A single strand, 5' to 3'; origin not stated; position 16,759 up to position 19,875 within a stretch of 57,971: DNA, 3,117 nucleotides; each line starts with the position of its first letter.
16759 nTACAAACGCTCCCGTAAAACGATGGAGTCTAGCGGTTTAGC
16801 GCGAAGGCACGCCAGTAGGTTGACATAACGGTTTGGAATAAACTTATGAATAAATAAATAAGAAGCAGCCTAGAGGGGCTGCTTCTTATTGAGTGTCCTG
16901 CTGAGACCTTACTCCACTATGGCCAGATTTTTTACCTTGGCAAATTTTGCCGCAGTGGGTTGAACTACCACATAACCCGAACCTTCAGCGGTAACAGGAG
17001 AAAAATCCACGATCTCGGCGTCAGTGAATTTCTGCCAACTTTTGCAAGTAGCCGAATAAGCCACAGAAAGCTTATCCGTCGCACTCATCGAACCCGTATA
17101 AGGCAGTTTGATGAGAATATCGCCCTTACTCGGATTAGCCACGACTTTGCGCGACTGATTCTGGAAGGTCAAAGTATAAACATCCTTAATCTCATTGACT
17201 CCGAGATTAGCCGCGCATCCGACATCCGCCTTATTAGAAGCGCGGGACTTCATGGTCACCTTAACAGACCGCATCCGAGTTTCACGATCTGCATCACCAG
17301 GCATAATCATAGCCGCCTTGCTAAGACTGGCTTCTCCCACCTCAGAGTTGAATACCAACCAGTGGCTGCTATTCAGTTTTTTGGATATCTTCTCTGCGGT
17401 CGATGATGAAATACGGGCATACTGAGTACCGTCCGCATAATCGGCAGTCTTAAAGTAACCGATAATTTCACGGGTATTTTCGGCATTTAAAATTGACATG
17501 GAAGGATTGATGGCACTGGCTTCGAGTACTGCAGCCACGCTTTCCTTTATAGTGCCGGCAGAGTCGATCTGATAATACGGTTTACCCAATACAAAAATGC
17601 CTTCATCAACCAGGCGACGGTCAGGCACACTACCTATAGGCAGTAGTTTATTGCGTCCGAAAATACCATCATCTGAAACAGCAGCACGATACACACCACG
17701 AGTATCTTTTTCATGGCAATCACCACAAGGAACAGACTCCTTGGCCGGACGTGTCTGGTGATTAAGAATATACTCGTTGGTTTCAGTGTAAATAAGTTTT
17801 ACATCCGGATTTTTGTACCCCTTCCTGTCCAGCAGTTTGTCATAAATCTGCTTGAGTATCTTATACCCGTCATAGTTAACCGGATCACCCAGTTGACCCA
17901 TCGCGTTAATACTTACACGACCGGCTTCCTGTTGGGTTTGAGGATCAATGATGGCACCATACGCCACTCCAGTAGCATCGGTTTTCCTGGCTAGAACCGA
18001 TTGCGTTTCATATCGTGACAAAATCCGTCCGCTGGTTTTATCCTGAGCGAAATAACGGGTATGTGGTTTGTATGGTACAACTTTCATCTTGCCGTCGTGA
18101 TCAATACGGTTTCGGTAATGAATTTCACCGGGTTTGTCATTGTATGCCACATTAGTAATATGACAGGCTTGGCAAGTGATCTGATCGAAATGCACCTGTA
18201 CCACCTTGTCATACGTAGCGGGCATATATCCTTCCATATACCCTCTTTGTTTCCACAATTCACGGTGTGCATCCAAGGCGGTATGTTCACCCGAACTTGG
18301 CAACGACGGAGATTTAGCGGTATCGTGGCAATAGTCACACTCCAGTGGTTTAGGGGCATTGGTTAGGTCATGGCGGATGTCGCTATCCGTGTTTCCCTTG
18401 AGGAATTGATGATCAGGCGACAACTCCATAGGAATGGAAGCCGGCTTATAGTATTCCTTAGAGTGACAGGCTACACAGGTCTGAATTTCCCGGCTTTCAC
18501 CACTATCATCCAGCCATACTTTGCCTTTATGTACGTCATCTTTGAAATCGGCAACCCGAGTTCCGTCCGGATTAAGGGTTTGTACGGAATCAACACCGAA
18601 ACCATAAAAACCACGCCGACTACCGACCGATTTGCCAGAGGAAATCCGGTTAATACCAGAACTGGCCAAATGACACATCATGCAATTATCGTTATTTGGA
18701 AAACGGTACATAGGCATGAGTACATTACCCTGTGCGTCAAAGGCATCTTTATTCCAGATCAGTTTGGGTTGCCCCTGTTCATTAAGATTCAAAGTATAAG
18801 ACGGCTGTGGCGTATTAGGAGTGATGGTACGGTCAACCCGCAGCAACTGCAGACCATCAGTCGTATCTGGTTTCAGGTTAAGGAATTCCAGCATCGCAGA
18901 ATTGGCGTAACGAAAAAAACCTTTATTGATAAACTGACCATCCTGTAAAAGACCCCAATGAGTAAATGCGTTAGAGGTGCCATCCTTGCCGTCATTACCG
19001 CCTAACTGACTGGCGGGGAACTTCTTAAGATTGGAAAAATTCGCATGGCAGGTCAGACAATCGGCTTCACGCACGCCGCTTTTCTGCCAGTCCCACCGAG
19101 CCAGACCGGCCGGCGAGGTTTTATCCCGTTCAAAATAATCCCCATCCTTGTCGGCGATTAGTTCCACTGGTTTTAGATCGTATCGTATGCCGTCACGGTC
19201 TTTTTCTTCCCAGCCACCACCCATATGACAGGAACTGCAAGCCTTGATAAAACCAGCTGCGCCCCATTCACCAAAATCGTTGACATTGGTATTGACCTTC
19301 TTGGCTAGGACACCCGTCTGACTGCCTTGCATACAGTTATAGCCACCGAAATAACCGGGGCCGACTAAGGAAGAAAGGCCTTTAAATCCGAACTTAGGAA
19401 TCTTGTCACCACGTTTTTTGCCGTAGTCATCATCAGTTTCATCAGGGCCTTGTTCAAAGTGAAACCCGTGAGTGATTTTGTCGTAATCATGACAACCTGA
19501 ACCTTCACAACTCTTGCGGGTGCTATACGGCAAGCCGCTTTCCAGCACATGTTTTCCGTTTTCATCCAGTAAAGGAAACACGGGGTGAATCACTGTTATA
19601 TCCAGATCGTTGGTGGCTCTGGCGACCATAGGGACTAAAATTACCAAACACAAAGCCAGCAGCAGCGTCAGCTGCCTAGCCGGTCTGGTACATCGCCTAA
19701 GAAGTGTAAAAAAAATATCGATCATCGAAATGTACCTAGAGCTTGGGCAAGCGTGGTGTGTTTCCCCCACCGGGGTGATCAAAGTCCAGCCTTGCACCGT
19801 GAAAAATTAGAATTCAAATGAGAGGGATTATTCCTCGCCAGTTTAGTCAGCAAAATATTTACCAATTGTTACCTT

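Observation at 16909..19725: Unplaced 938-aa octahaem cytochrome: CX4CH plus seven CXXCH, low haem density, 265-aa haem-free C-terminal domain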

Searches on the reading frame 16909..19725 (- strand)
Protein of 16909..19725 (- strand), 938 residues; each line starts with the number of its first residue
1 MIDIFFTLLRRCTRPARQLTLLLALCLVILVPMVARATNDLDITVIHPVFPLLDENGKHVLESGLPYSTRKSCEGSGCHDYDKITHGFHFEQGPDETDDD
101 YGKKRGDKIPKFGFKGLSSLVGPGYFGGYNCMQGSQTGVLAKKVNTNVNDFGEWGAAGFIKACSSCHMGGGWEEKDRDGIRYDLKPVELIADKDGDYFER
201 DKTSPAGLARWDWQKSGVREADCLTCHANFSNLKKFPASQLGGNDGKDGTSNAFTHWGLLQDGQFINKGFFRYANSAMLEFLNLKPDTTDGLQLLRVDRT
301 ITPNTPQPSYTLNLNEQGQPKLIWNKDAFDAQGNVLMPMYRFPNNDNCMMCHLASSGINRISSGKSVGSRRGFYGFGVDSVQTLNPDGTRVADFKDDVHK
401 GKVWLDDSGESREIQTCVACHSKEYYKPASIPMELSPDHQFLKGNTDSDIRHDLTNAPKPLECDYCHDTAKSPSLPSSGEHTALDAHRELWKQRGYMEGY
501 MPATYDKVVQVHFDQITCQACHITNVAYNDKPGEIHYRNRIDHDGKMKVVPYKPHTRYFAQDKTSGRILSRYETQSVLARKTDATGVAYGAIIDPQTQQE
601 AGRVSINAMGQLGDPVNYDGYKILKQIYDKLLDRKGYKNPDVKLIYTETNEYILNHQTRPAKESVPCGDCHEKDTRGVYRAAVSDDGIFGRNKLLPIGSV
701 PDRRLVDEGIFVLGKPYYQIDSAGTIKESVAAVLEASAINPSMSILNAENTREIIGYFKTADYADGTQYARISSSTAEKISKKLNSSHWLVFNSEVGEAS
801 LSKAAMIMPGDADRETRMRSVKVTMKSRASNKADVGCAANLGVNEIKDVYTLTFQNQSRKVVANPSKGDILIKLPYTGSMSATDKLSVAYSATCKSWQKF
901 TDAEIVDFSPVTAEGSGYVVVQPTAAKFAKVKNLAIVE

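Call 5: search_protein_families(library=pfam, proteins=[window:16909-19725:-], max_evalue=0.1)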
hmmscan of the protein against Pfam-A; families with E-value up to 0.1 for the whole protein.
window:16909-19725:- (938 aa): 7 families
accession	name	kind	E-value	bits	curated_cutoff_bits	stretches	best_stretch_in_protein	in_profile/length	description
PF22113.1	Mtrc-MtrF_II-IV_dom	-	1.2e-05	25.4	30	1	346-525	29-166/176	Outer membrane cytochrome MtrC/MtrF-like, domains II/IV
PF14537.11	Cytochrom_c3_2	-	1.4e-05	25.9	25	0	460-523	6-65/79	Cytochrome c3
PF13442.11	Cytochrome_CBB3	-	6.9e-05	23.5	27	0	155-171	6-22/68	Cytochrome C oxidase, cbb3-type, subunit III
PF11783.13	Cytochrome_cB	-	0.0016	18.7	22.1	0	646-673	144-172/173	Cytochrome c bacterial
PF14522.11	Cytochrome_C7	-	0.005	17.1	24.8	0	413-522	12-66/67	Cytochrome c7 and related cytochrome c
PF03665.18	UPF0172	-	0.014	15.8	24.4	1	748-832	69-152/192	Uncharacterised protein family (UPF0172)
PF09526.16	DUF2387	-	0.028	14.9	25.9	0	404-436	23-52/72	Probable metal-binding protein (DUF2387)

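Call 6: search_protein_families(library=ncbifam, proteins=[window:16909-19725:-], max_evalue=0.1)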
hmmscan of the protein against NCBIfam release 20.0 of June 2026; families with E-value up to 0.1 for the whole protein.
window:16909-19725:- (938 aa): 5 families
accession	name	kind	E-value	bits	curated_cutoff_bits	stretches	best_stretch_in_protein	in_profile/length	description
TIGR04315.1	octaheme_Shew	subfamily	7.3e-11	41.7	375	1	415-534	146-261/440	tetrathionate reductase family octaheme c-type cytochrome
TIGR03507.1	decahem_SO1788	subfamily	0.016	13.7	209.3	1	340-471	570-664/672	OmcA/MtrC family decaheme c-type cytochrome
TIGR01904.2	GSu_C4xC__C2xCH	domain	0.025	14.3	27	0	459-483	48-72/73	CxxxxCH/CxxCH domain c-type cytochrome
TIGR04314.1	methano7heme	equivalog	0.063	12.1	250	0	462-539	216-297/494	methanogenesis multiheme c-type cytochrome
NF040965.1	MamP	equivalog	0.066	12.8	300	0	788-812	206-230/290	magnetosome magnetite formation protein MamP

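Call 7: find_homologous_proteins(query=window:16909-19725:-, max_evalue=0.001)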
Query window:16909-19725:- (938 aa): 368 proteins with E <= 0.001 among 8000 candidates; the best 120 are listed.
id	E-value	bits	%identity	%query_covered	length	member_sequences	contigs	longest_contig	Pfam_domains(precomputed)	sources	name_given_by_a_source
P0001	0.0e+0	2211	100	100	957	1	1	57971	PF14537.12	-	-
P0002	0.0e+0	1625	73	99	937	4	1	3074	PF14537.12,PF22113.2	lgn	-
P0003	0.0e+0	1354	62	98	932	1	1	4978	PF13442.12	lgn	-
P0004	0.0e+0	1304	61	98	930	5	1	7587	-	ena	-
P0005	0.0e+0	1292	60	98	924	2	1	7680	PF14522.12,PF22113.2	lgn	-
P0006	0.0e+0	1270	78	73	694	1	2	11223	PF22113.2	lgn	-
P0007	0.0e+0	1261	59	98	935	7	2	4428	PF13442.12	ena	-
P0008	0.0e+0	1245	59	96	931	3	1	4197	PF13442.12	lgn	-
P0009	0.0e+0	1105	53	99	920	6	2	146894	PF13442.12,PF14522.12,PF22113.2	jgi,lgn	jgi:hypothetical protein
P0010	0.0e+0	1102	52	99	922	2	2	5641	PF13442.12,PF22113.2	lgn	-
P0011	0.0e+0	1037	50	96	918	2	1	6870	PF13442.12,PF22113.2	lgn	-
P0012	0.0e+0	1021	51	100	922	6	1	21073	PF14537.12,PF14522.12,PF22113.2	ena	-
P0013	0.0e+0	1018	49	96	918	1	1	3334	PF13442.12,PF22113.2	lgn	-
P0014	1.6e-285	968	48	97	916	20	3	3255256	PF13442.12,PF14522.12,PF22113.2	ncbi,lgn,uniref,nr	ncbi:cytochrome C [Methylococcus capsulatus]|uniref:cytochrome C n=1 Tax=Methylococcus capsulatus Ta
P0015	3.2e-276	937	46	97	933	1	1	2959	PF22113.2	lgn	-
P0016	3.9e-267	907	47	96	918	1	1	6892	PF13442.12,PF14522.12,PF22113.2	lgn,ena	-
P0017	5.3e-256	870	46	96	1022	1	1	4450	PF11783.14,PF14537.12,PF13442.12,PF22113.2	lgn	-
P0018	1.8e-252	858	44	96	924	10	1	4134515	PF14522.12,PF22113.2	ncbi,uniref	ncbi:cytochrome C [Methylococcus sp. ANG]|uniref:cytochrome C n=1 Tax=Methylococcus sp. ANG TaxID=32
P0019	5.4e-247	840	46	93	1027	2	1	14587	PF11783.14,PF14537.12,PF13442.12,PF22113.2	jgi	jgi:hypothetical protein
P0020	1.8e-246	839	44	96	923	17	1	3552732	PF22113.2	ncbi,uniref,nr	ncbi:cytochrome C [Methylococcus capsulatus]|uniref:cytochrome C n=1 Tax=Methylococcus capsulatus Ta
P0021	2.7e-238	811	43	95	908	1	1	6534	PF13442.12,PF22113.2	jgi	jgi:hypothetical protein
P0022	4.6e-237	807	44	94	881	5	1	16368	PF13442.12,PF14522.12,PF22113.2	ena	-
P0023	2.0e-236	805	43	94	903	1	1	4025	PF13442.12,PF22113.2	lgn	-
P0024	3.1e-232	791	43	95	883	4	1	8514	PF14537.12,PF13435.12,PF13442.12,PF22113.2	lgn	-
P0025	2.4e-230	785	41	98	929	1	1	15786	PF22113.2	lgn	-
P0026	1.9e-226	772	41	97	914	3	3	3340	PF14537.12,PF13442.12,PF22113.2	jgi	jgi:hypothetical protein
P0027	2.7e-223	762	41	97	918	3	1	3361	PF13442.12,PF22113.2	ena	-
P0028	5.9e-222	757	40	96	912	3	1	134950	PF13435.12,PF13442.12,PF22113.2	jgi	-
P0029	7.2e-222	757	42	96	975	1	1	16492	PF13442.12,PF22113.2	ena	-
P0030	1.7e-220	753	40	95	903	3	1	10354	PF13435.12,PF13442.12,PF22113.2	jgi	-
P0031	1.4e-218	746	42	96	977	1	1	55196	PF14537.12,PF13442.12,PF22113.2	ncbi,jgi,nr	ncbi:MAG: cytochrome C [Gammaproteobacteria bacterium]|nr:cytochrome C [Gammaproteobacteria bacteriu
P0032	3.5e-218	745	41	99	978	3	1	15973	PF22113.2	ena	-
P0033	2.3e-216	739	41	96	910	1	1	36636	PF13442.12,PF22113.2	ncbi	ncbi:MAG: cytochrome C [Pseudomonadota bacterium]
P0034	3.3e-215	735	41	98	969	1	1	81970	PF22113.2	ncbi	-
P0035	1.8e-214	733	40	96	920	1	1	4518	PF22113.2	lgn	-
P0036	2.3e-214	732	41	97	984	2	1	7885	PF22113.2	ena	-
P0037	5.9e-214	731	41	96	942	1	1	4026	PF13442.12,PF22113.2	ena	-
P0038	9.8e-214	730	39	98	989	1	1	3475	PF13442.12,PF22113.2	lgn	-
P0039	1.5e-213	730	40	97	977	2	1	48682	PF13442.12,PF22113.2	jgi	-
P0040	2.8e-213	729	41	96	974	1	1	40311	PF02085.22,PF13442.12,PF14522.12,PF22113.2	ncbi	-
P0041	9.6e-213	727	40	95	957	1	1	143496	PF13442.12,PF22113.2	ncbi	-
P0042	1.0e-212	727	40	97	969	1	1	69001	PF13442.12,PF22113.2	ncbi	-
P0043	2.7e-212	725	40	96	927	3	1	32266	PF14522.12,PF22113.2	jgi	-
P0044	1.8e-211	723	41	96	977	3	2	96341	PF13442.12,PF22113.2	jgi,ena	-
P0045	1.8e-211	723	40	96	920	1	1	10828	PF13442.12,PF22113.2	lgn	-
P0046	1.9e-211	723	40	95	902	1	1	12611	PF13442.12,PF22113.2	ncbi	-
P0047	4.0e-211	722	41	96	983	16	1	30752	PF13442.12,PF22113.2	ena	-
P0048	7.0e-211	721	40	97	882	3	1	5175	PF22113.2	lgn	-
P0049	7.3e-211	721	40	97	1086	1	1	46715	PF22113.2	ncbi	ncbi:MAG: cytochrome C [Methylococcaceae bacterium]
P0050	8.3e-211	720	40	96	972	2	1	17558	PF13442.12,PF22113.2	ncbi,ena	-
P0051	9.8e-211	720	41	95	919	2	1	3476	PF13442.12,PF14522.12,PF22113.2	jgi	-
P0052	1.2e-210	720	40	94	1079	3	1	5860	PF13442.12,PF22113.2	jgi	-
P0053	1.4e-210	720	39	97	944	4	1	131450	PF13442.12,PF22113.2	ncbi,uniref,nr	ncbi:hypothetical protein QUF61_02225 [Candidatus Venteria ishoeyi]|uniref:hypothetical protein n=1 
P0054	4.8e-210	718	39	96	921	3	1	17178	PF14537.12,PF13442.12,PF22113.2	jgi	-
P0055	2.4e-209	716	39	97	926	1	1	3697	PF14537.12,PF13435.12,PF13442.12,PF14522.12,PF22113.2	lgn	-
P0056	3.8e-209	715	39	96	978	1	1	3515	PF13435.12,PF13442.12,PF22113.2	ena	-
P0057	9.0e-209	714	39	96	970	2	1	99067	PF13442.12,PF22113.2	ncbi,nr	ncbi:MAG: cytochrome C [Gammaproteobacteria bacterium]|nr:cytochrome C [Gammaproteobacteria bacteriu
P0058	3.2e-208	712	39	96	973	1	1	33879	PF13442.12,PF22113.2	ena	-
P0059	3.8e-208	712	40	98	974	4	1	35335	PF13442.12,PF22113.2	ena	-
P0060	6.9e-208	711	40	95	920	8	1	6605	PF02085.22,PF13442.12,PF14522.12,PF22113.2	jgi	-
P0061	1.4e-207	710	39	98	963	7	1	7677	PF14537.12,PF13442.12,PF14522.12,PF22113.2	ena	-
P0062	2.2e-207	709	39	96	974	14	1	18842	PF02085.22,PF13442.12,PF22113.2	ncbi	-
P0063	2.6e-207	709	41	95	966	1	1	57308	PF22113.2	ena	-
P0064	2.7e-207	709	40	96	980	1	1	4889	PF13442.12,PF22113.2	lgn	-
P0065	2.9e-207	709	40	95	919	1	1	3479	PF13442.12,PF22113.2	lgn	-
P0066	3.2e-207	709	38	98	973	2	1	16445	PF13442.12,PF22113.2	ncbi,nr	ncbi:MAG TPA: cytochrome C [Gammaproteobacteria bacterium]|nr:cytochrome C [Gammaproteobacteria bact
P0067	3.7e-207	708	40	97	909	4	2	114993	PF22113.2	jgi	-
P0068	3.9e-207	708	40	95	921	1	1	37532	PF13442.12,PF14522.12,PF22113.2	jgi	-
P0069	9.5e-207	707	39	95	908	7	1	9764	PF14537.12,PF13442.12,PF14522.12,PF22113.2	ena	-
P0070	1.4e-206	706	40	97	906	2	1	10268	PF02085.22,PF13442.12,PF22113.2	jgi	-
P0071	1.4e-206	706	40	95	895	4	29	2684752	PF13442.12,PF22113.2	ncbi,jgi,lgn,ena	jgi:hypothetical protein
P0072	1.8e-206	706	40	95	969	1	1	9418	PF22113.2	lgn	-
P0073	2.3e-206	706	39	99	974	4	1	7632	PF13442.12,PF22113.2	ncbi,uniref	ncbi:Cytochrome c family protein [hydrothermal vent metagenome]|uniref:Cytochrome c family protein n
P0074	3.1e-206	705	39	96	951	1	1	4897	PF14537.12,PF13442.12,PF14522.12,PF22113.2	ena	-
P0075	3.6e-206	705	40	95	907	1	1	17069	PF13442.12,PF22113.2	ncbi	-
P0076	4.6e-206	705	40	95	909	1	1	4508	PF13442.12,PF14522.12,PF22113.2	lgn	-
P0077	5.0e-206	705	40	96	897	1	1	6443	PF22113.2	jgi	-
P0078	6.6e-206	704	40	95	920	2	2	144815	PF02085.22,PF22113.2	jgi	jgi:hypothetical protein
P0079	7.4e-206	704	39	95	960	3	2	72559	PF13442.12,PF22113.2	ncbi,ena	-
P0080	9.3e-206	704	39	99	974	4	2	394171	PF14537.12,PF13435.12,PF13442.12,PF22113.2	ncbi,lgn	-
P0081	1.4e-205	703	39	98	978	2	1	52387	PF13442.12,PF22113.2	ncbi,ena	-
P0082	2.1e-205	703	39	96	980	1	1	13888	PF02085.22,PF13442.12,PF14522.12,PF22113.2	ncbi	-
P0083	2.7e-205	702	39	97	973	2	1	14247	PF14537.12,PF13435.12,PF13442.12,PF22113.2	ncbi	-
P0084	1.1e-204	700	39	96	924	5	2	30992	PF22113.2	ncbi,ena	-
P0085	2.7e-204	699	38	94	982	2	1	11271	PF14537.12,PF14522.12,PF22113.2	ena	-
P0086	2.7e-204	699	40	96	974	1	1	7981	PF13442.12,PF22113.2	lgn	-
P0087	2.8e-204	699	40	96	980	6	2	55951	PF13442.12,PF14522.12,PF22113.2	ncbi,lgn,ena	-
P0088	4.3e-204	698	38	98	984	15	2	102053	PF14537.12,PF14522.12,PF22113.2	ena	-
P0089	4.8e-204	698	39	96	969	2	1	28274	PF13442.12,PF22113.2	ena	-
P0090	5.3e-204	698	39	96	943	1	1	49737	PF14537.12,PF13442.12,PF22113.2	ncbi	-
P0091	6.4e-204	698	40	98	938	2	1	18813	PF22113.2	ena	-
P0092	7.0e-204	698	39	98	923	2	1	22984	PF14537.12,PF22113.2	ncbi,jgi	-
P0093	1.3e-203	697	39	96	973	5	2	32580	PF13442.12,PF22113.2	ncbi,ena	-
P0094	2.1e-203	696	39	95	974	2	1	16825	PF13435.12,PF13442.12,PF14522.12,PF22113.2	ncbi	-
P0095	4.4e-203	695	39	96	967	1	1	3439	PF22113.2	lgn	-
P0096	4.5e-203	695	40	95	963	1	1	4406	PF13435.12,PF14522.12,PF22113.2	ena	-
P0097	4.6e-203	695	40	97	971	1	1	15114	PF13442.12,PF22113.2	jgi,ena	-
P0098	5.1e-203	695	39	95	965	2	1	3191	PF13442.12,PF14522.12,PF22113.2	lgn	-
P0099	6.6e-203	694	39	95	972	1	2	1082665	PF13435.12,PF13442.12,PF22113.2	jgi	-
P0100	1.3e-202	693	40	98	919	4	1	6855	PF13442.12,PF22113.2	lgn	-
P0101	1.3e-202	693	39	96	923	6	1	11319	PF13435.12,PF13442.12,PF14522.12,PF22113.2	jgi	jgi:hypothetical protein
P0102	1.8e-202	693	38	97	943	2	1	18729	PF22113.2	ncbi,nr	ncbi:MAG: cytochrome C [Colwellia sp.]|nr:cytochrome C [Colwellia sp.]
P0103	2.5e-202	692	39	95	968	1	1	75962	PF13442.12,PF22113.2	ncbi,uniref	ncbi:hypothetical protein MNBD_GAMMA25-109 [hydrothermal vent metagenome]|uniref:Outer membrane cyto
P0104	3.3e-202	692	39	93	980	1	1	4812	PF13442.12,PF14522.12,PF22113.2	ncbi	-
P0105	3.5e-202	692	39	96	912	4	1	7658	PF13442.12,PF22113.2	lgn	-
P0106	4.5e-202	692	39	94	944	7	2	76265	PF13442.12,PF22113.2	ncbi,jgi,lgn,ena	-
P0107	4.5e-202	692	38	98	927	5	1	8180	PF13442.12,PF22113.2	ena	-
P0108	5.7e-202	691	39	97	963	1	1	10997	PF13435.12,PF22113.2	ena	-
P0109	8.3e-202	691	38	97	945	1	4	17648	PF14537.12,PF13442.12,PF14522.12,PF22113.2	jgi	-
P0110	9.5e-202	691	40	98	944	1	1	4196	PF13442.12,PF22113.2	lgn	-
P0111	1.9e-201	689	40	97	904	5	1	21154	PF13435.12,PF13442.12,PF22113.2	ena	-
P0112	2.0e-201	689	38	98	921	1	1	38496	PF22113.2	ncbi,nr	ncbi:hypothetical protein QUF74_06030 [Candidatus Halobeggiatoa sp. HSG11]|nr:hypothetical protein [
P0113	2.6e-201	689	39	94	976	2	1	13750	PF13442.12,PF14522.12,PF22113.2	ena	-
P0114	3.0e-201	689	40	96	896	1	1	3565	PF13435.12,PF22113.2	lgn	-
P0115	5.3e-201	688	39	95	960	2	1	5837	PF14537.12,PF13442.12,PF22113.2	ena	-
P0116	8.0e-201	687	39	96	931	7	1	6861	PF13435.12,PF13442.12,PF22113.2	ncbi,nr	ncbi:MAG: cytochrome C [Methylococcales bacterium]|nr:cytochrome C [Methylococcales bacterium]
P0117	8.3e-201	687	39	97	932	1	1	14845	PF13435.12,PF22113.2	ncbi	-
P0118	1.4e-200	687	39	93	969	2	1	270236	PF13442.12,PF22113.2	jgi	-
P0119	1.6e-200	686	38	97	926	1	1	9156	PF14537.12,PF13442.12,PF14522.12,PF22113.2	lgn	-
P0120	1.7e-200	686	38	98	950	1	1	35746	PF22113.2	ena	-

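Call 8: search_solved_structures(query=window:16909-19725:-, max_evalue=1, show_alignments=3)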
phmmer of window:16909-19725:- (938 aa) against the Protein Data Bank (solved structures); distinct sequences matched with E-value up to 1: 1.
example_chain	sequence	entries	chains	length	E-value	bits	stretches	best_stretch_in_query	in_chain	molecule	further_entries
1sp3_A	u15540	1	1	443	0.37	11.7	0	652-681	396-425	cytochrome c, putative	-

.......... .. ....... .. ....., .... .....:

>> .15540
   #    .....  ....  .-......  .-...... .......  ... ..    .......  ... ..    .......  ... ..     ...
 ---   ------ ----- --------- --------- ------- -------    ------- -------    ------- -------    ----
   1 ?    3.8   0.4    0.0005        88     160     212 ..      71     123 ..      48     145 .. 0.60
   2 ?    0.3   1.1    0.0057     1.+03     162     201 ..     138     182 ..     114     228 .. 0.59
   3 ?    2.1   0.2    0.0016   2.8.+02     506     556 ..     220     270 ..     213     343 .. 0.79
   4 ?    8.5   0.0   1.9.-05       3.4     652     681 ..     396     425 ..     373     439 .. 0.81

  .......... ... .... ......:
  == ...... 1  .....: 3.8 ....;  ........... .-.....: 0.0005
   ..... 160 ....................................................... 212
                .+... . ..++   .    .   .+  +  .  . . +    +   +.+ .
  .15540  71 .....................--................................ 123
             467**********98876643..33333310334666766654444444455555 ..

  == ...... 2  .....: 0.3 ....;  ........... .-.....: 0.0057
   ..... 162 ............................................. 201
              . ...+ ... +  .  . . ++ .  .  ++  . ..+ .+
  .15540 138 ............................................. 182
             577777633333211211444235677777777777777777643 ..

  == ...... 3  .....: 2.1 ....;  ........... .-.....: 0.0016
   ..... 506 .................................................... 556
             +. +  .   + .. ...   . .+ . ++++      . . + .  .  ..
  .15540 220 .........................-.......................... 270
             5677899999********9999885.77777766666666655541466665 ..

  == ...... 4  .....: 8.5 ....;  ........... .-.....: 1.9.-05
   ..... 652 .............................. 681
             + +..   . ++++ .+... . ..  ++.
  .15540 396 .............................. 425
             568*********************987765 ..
